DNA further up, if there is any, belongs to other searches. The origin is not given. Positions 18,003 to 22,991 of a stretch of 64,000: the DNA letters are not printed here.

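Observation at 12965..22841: Tandem pair of ~1,600-aa proteins fusing a >1,000-aa N-terminal region to a C-terminal 12-helix MFS-like domain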

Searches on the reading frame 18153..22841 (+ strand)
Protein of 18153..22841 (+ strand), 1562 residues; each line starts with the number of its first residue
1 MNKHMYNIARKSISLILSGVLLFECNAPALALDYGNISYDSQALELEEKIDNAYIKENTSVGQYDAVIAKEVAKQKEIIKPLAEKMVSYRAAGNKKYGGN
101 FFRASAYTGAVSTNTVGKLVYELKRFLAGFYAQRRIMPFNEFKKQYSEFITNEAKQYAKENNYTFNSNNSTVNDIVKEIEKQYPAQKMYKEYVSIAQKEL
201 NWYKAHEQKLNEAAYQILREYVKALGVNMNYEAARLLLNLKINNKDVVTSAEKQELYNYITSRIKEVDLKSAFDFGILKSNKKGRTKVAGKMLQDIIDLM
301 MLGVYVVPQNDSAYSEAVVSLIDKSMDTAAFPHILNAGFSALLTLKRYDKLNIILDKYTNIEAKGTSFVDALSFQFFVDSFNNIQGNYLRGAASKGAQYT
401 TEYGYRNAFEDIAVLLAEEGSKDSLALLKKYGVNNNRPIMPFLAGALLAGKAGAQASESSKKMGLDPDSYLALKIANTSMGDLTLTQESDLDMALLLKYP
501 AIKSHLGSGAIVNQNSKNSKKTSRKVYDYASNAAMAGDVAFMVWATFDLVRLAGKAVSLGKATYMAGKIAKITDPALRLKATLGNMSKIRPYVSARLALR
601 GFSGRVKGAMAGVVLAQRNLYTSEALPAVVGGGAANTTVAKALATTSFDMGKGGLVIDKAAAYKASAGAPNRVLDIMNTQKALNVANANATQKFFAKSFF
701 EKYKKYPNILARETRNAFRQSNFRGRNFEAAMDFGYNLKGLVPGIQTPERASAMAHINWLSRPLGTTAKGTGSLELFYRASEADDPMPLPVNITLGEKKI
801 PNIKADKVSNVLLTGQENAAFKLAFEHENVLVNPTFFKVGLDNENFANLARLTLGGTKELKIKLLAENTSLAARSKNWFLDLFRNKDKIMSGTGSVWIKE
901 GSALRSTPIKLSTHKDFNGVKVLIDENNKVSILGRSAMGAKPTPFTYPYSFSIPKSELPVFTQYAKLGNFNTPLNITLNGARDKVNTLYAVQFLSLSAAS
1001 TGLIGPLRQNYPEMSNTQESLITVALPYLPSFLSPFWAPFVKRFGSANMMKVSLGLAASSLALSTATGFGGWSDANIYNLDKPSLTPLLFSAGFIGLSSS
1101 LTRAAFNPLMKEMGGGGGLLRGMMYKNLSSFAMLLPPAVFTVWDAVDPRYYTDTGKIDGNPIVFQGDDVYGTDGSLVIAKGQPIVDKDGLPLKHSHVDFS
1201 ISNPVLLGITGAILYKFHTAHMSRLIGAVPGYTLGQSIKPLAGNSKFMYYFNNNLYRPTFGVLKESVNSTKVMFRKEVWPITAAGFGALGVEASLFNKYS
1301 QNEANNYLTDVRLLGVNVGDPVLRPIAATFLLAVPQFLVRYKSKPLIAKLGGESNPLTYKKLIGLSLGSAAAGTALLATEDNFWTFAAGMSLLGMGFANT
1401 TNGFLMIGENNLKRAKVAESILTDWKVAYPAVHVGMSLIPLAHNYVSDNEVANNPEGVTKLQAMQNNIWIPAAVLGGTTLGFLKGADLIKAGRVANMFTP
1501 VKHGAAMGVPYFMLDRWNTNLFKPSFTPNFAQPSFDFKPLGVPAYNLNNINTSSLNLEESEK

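Call 3: search_protein_families(library=pfam, proteins=[window:18153-22841:+], max_evalue=1)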
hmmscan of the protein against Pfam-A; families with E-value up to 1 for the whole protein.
window:18153-22841:+ (1562 aa): 5 families
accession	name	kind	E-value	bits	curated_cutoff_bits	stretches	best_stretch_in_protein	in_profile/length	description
PF07690.21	MFS_1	-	0.0035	16.8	33.4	1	1007-1112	22-112/347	Major Facilitator Superfamily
PF08889.16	WbqC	-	0.034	14.4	21.3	1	155-259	57-158/218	WbqC-like protein family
PF02511.20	Thy1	-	0.053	13.7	24.8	1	123-265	66-167/191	Thymidylate synthase complementing protein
PF06294.16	CH_2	-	0.2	12.1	27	1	167-241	22-95/96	CH-like domain in sperm protein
PF05240.20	APOBEC_C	-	0.21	12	23.6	1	132-168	32-68/78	APOBEC-like C-terminal domain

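Call 4: search_protein_families(library=ncbifam, proteins=[window:18153-22841:+], max_evalue=1)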
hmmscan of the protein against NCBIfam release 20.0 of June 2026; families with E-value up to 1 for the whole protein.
window:18153-22841:+ (1562 aa): 1 family
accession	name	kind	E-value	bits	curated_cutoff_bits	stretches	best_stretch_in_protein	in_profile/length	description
TIGR02170.1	thyX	equivalog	0.037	13.5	87.9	1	178-265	111-182/211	FAD-dependent thymidylate synthase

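Call 6: find_homologous_proteins(query=window:18153-22841:+)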
Query window:18153-22841:+ (1562 aa): 19 proteins with E <= 0.001 among 8000 candidates.
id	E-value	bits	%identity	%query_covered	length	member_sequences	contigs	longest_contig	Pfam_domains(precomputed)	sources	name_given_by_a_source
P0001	0.0e+0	3440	100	99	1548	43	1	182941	-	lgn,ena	-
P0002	0.0e+0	2869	82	100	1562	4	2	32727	-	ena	-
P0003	0.0e+0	2160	63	99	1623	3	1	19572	-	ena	-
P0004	0.0e+0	2122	61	99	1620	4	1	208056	-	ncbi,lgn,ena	-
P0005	0.0e+0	2050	60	99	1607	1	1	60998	-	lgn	-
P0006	0.0e+0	1793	54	100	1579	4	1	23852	-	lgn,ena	-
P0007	0.0e+0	1789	54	100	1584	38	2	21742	-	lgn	-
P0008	0.0e+0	1774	54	100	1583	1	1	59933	-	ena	-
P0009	0.0e+0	1759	54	100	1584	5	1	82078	-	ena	-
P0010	0.0e+0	1730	53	98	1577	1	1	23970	-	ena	-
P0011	0.0e+0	1639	52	100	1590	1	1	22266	-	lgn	-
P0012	0.0e+0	1392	46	100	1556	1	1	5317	-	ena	-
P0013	0.0e+0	1372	46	100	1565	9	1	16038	-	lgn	-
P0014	0.0e+0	1337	46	99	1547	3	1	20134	-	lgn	-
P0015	0.0e+0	1248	43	100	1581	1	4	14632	-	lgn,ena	-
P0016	9.1e-111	390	29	83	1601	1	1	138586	-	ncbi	-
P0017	1.7e-93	332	26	89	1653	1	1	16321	PF07690.22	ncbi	-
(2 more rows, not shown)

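Call 8: find_related_loci(query=window:18153-22841:+, collection=genome_contigs, flank=10000)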
Query window:18153-22841:+ (1562 aa) in genome_contigs; peptide patterns used: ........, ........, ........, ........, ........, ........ (x = any residue, [..] = any of these).
67 stretches matched a pattern; 2 encode a relative of the query (tblastn E <= 1e-3); 2 distinct loci.
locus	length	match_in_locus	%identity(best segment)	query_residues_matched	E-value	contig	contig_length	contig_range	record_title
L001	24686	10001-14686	82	1-1562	0e+0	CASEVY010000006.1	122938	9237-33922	uncultured bacterium isolate SI.A83.metabat-bins.18 genome assembly, contig: SI.A83.metabat-bins.18.fa_k141_150794, whol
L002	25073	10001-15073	30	7-1548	5e-180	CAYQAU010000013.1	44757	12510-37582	MAG TPA_asm: uncultured Elusimicrobium sp. isolate SRP335695_co1_103 genome assembly, contig: NODE_322_length_44757_cov_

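Call 56: find_encoding_contigs(protein=P0016, flank=8000, max_places=2)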
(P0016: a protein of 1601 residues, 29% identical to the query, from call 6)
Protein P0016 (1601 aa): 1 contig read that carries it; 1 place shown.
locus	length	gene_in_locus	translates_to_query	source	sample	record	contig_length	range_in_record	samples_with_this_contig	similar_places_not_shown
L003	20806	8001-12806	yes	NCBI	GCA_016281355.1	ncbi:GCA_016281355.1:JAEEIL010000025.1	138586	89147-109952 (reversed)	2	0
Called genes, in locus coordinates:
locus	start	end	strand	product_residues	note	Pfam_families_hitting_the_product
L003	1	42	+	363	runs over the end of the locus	PF01210:NAD_Gly3P_dh_N, PF02558:ApbA, PF03446:NAD_binding_2 (weak), PF03807:F420_oxidored, PF02317:Octopine_DH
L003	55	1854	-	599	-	PF00483:NTP_transferase, PF01128:IspD (weak), PF12804:NTP_transf_3, PF00155:Aminotran_1_2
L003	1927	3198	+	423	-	PF04464:Glyphos_transf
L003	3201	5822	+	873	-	PF02096:60KD_IMP, PF01663:Phosphodiest (weak)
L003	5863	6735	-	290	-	PF12911:OppC_N (weak), PF00528:BPD_transp_1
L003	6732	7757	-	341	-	PF19300:BPD_transp_1_N (weak), PF00528:BPD_transp_1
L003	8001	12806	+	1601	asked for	-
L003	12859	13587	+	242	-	PF02146:SIR2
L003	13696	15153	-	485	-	PF00324:AA_permease, PF13520:AA_permease_2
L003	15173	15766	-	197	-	PF01862:PvlArgDC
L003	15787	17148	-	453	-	PF04966:OprB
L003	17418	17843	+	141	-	PF00383:dCMP_cyt_deam_1, PF08211:dCMP_cyt_deam_2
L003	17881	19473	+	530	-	PF20990:DUF2207_C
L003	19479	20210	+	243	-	PF10740:DUF2529 (faint), PF13580:SIS_2, PF01380:SIS (faint)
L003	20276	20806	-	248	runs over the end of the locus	-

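Call 61: search_protein_families(library=pfam, proteins=[L002:2410-3918:+, L002:4255-5769:+, L002:5950-6984:+, L002:6995-9352:+, L002:15358-17097:+, L002:17208-18836:+, L002:18836-20335:+, L002:20665-21273:+, L002:21794-23443:+], max_evalue=0.00001)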
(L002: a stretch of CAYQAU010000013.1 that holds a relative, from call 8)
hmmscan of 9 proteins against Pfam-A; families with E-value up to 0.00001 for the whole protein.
L002:2410-3918:+ (502 aa): 0 families

L002:4255-5769:+ (504 aa): 0 families

L002:5950-6984:+ (344 aa): 2 families
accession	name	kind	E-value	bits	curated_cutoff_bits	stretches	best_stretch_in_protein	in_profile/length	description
PF05343.19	Peptidase_M42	-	4.4e-88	295.5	23.2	1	43-330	1-292/292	M42 glutamyl aminopeptidase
PF04389.22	Peptidase_M28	-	2.1e-06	28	21.3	0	170-211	30-75/193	Peptidase family M28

L002:6995-9352:+ (785 aa): 2 families
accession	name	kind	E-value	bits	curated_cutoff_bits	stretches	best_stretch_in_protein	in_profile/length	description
PF00456.26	Transketolase_N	-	3.2e-14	53.1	22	1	137-324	74-261/334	Transketolase, thiamine diphosphate binding domain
PF02779.29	Transket_pyr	-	2.2e-10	40.9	27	1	432-614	3-165/174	Transketolase, pyrimidine binding domain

L002:15358-17097:+ (579 aa): 1 family
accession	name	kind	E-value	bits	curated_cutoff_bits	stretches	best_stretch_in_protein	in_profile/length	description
PF07963.17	N_methyl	-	1.9e-06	27.6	21.2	1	1-27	1-27/27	Prokaryotic N-terminal methylation motif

L002:17208-18836:+ (542 aa): 2 families
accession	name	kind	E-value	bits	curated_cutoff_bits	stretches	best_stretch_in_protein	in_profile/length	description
PF00501.34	AMP-binding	-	7.1e-93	311.9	29.9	1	14-388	3-384/384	AMP-binding enzyme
PF13193.12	AMP-binding_C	-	7.4e-15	56.1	24.5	1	439-513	1-75/76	AMP-binding enzyme C-terminal domain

L002:18836-20335:+ (499 aa): 4 families
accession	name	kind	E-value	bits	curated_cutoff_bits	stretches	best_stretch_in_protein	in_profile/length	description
PF12627.12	PolyA_pol_RNAbd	-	1.3e-14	54.1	22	1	174-235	1-62/64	Probable RNA and SrmB- binding site of polymerase A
PF01743.26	PolyA_pol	-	4.8e-13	50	23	1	15-149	1-126/126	Poly A polymerase head domain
PF01966.28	HD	-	2.8e-11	44.2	22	1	249-388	1-114/116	HD domain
PF13735.12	tRNA_NucTran2_2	-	1.5e-09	38.5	27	1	450-489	106-145/149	tRNA nucleotidyltransferase domain 2 putative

L002:20665-21273:+ (202 aa): 1 family
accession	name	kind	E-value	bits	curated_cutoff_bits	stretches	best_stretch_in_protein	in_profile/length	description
PF16561.11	AMPK1_CBM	-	3.4e-07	30.8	26.8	1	131-194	3-67/85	Glycogen recognition site of AMP-activated protein kinase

L002:21794-23443:+ (549 aa): 1 family
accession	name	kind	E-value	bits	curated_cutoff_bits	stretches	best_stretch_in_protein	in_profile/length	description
PF07963.17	N_methyl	-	9.3e-08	31.8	21.2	1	8-33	2-27/27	Prokaryotic N-terminal methylation motif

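Call 70: search_protein_families(library=padloc, proteins=[window:18153-22841:+], max_evalue=0.01)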
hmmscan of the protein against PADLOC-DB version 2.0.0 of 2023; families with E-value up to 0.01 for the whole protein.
window:18153-22841:+ (1562 aa): 0 families

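Call 76: find_encoding_contigs(protein=P0004, flank=10000, max_places=1)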
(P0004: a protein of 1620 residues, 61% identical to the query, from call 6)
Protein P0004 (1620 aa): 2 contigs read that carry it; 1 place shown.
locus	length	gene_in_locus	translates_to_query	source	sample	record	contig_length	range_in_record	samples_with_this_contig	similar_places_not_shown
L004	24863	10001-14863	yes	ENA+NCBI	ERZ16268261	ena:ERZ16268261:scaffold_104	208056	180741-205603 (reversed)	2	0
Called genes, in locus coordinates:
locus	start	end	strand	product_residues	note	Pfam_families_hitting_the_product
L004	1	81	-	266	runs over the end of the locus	-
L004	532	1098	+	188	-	PF02677:QueH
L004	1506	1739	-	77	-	-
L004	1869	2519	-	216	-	PF14559:TPR_19 (faint), PF09976:TPR_21 (weak), PF13432:TPR_16 (faint), PF13424:TPR_12 (faint), PF00515:TPR_1 (faint), PF07719:TPR_2 (faint), PF13174:TPR_6 (faint), PF13428:TPR_14 (faint)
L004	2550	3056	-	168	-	PF00383:dCMP_cyt_deam_1, PF14437:MafB19-deam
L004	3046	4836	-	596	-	PF00664:ABC_membrane, PF00005:ABC_tran, PF02463:SMC_N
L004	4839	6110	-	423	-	PF12796:Ank_2 (weak), PF13606:Ank_3 (faint), PF12796:Ank_2, PF13857:Ank_5, PF00023:Ank (weak), PF12796:Ank_2, PF13637:Ank_4, PF13857:Ank_5 (weak), +1 more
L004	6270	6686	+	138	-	PF08291:Peptidase_M15_3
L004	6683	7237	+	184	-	-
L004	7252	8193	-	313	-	PF00023:Ank (faint), PF12796:Ank_2, PF13637:Ank_4 (weak), PF13857:Ank_5 (faint), PF13606:Ank_3 (faint), PF12796:Ank_2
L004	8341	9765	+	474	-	PF00224:PK, PF02887:PK_C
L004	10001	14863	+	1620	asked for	-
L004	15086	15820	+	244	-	PF00520:Ion_trans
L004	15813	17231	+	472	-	PF07690:MFS_1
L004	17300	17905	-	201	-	PF01047:MarR (weak), PF01726:LexA_DNA_bind, PF08279:HTH_11 (weak), PF12802:MarR_2 (weak), PF13412:HTH_24 (faint), PF00717:Peptidase_S24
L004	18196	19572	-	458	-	PF07690:MFS_1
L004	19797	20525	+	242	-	PF02146:SIR2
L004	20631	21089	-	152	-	PF00383:dCMP_cyt_deam_1, PF08211:dCMP_cyt_deam_2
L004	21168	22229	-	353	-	PF01075:Glyco_transf_9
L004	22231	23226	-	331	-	PF00535:Glycos_transf_2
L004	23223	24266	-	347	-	PF00535:Glycos_transf_2, PF10111:Glyco_tranf_2_2, PF13506:Glyco_transf_21 (weak), PF13641:Glyco_tranf_2_3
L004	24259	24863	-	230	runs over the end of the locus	PF25084:LbH_EIF2B (faint), PF00132:Hexapep, PF14602:Hexapep_2 (weak)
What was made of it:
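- Tried and rejected: Obligate A-B heterodimer: rejected as a requirement, because one lineage (L004) has only the B-type gene at the same site (call 76).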

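Call 77: find_encoding_contigs(protein=P0009, flank=10000, max_places=1)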
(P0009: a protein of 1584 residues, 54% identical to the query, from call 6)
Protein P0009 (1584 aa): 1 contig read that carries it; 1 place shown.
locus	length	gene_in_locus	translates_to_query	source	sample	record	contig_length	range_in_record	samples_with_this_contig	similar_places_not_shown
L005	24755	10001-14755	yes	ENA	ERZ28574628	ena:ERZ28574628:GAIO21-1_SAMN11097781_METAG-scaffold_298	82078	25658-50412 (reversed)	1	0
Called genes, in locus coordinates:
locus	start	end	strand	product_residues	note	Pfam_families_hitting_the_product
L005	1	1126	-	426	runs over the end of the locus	PF00023:Ank (faint), PF13606:Ank_3 (faint), PF12796:Ank_2, PF13637:Ank_4 (weak), PF13857:Ank_5 (weak), PF12796:Ank_2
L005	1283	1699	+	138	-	PF08291:Peptidase_M15_3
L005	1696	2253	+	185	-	-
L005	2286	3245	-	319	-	PF00023:Ank (faint), PF12796:Ank_2, PF13637:Ank_4 (faint), PF13606:Ank_3 (faint), PF12796:Ank_2, PF13857:Ank_5 (weak)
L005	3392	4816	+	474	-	PF00224:PK, PF02887:PK_C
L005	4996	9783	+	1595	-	-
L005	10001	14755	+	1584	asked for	-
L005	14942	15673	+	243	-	PF00520:Ion_trans, PF00060:Lig_chan (weak)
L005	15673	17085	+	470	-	PF07690:MFS_1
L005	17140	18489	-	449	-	PF00324:AA_permease, PF13520:AA_permease_2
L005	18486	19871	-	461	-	PF00324:AA_permease, PF03845:Spore_permease, PF13520:AA_permease_2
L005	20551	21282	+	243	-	-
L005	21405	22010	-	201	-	PF01047:MarR (weak), PF01726:LexA_DNA_bind, PF08279:HTH_11 (weak), PF12802:MarR_2 (weak), PF13412:HTH_24 (faint), PF00717:Peptidase_S24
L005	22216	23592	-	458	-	PF07690:MFS_1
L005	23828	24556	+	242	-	PF02146:SIR2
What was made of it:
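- Gene neighbourhoods are not conserved beyond close relatives (calls 56, 61, 76, 77). No regulator gene is conserved next door (calls 56, 61, 76, 77). Orthologues of the same length occur in at least four other lineages (calls 6, 8, 76, 77).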
